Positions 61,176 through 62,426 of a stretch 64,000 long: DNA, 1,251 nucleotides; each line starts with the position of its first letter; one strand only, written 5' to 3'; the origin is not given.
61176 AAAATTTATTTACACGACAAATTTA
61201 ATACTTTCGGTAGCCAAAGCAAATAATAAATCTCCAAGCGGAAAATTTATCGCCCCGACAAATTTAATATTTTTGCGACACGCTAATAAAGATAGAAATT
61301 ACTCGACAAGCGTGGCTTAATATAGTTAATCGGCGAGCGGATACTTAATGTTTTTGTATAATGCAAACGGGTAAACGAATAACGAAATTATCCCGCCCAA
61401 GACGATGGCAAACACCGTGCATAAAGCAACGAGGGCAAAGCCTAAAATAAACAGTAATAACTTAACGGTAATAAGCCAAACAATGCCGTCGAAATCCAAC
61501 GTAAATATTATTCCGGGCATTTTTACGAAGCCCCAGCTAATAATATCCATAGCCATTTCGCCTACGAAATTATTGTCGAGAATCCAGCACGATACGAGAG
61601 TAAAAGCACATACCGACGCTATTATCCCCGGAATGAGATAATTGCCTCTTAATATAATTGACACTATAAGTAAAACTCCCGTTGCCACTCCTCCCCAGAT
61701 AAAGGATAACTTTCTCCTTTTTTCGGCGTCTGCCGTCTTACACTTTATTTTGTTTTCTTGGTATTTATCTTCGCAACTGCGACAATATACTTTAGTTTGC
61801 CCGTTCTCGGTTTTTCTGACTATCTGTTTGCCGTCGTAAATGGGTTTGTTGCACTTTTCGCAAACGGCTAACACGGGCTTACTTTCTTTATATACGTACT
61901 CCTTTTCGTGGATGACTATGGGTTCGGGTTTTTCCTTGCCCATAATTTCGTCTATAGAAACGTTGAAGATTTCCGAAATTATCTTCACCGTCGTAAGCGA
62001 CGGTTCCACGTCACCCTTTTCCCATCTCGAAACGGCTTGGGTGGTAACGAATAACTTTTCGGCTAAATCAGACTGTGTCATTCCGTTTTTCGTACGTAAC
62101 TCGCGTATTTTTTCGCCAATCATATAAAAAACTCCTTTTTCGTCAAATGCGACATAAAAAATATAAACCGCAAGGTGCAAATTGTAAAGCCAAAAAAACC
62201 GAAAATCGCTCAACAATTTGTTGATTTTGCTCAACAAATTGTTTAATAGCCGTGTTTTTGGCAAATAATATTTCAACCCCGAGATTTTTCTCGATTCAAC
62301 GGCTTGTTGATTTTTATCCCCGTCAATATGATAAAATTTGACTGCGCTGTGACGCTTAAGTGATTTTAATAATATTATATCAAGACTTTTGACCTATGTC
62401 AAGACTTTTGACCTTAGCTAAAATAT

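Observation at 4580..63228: Dispersed ~25-nt oligo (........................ and its complement) at 18 or more sites, inside genes and beside stop codons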

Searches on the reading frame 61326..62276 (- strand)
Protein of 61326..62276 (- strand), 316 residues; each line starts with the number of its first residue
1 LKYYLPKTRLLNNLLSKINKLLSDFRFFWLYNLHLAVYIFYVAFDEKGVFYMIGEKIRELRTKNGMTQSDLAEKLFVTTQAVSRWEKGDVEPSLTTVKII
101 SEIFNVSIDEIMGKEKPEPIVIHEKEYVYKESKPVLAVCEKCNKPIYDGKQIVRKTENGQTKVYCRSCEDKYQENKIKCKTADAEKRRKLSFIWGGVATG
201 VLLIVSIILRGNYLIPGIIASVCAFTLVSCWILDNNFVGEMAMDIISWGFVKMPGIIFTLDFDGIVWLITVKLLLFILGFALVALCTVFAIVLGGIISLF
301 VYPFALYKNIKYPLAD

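Call 11: search_protein_families(library=pfam, proteins=[window:61326-62276:-])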
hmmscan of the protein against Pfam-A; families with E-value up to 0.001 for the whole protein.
window:61326-62276:- (316 aa): 5 families
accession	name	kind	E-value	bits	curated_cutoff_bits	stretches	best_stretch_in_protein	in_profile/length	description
PF01381.28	HTH_3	-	4.3e-17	62.3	23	1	57-111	1-55/55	Helix-turn-helix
PF13560.12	HTH_31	-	9.2e-08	32.7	27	1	54-110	3-60/64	Helix-turn-helix domain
PF13443.12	HTH_26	-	9.3e-08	32.7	22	1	56-113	1-59/63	Cro/C1-type HTH DNA-binding domain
PF12844.13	HTH_19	-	1.9e-06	28.1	30.2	1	54-112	1-59/64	Helix-turn-helix domain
PF15731.11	MqsA_antitoxin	-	0.00019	22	30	1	54-100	71-117/131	Antitoxin component of bacterial toxin-antitoxin system, MqsA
